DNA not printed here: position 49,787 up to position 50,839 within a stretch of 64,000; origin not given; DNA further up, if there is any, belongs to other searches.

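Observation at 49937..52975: KAP P-loop NTPase plus unknown 250-aa partner as cargo between ICE backbone genes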

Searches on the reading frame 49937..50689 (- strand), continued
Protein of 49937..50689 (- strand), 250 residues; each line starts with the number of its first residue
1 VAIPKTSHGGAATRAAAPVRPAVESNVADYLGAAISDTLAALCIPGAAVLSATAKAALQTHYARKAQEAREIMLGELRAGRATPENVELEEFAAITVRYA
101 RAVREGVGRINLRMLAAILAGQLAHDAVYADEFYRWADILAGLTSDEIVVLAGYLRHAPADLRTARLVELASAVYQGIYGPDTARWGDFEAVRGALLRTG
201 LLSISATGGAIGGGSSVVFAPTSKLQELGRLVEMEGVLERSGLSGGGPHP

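Call 97: search_dna_similar(query=window:49937-50689:-, collection=plasmids, mode=protein, max_evalue=0.001, max_rows=30)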
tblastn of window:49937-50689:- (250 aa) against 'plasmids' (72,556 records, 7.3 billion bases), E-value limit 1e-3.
Records with a match: 3; places in all: 3; records where one place covers at least 80% of the query: 0.
Best place of each record, by identity: <60% 3.
By first word of the organism name: Caballeronia 2; Neorhizobium 1.
By predicted mobility (MOB-suite, as given by PLSDB): non-mobilizable 3.
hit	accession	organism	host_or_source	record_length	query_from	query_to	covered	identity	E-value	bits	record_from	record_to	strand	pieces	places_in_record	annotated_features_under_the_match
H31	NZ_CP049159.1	Caballeronia sp. SBC1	whole organism,soil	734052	27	202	70%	34.4%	6e-17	87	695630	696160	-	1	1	hypothetical protein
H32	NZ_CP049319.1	Caballeronia sp. SBC2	whole organism,soil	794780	27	202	70%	34.4%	6e-17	87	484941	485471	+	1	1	hypothetical protein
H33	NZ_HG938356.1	Neorhizobium galegae bv. officinalis bv. officinalis str. ...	Galega officinalis root nodule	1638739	69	159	36%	41.8%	2e-13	76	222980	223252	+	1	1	record has no annotation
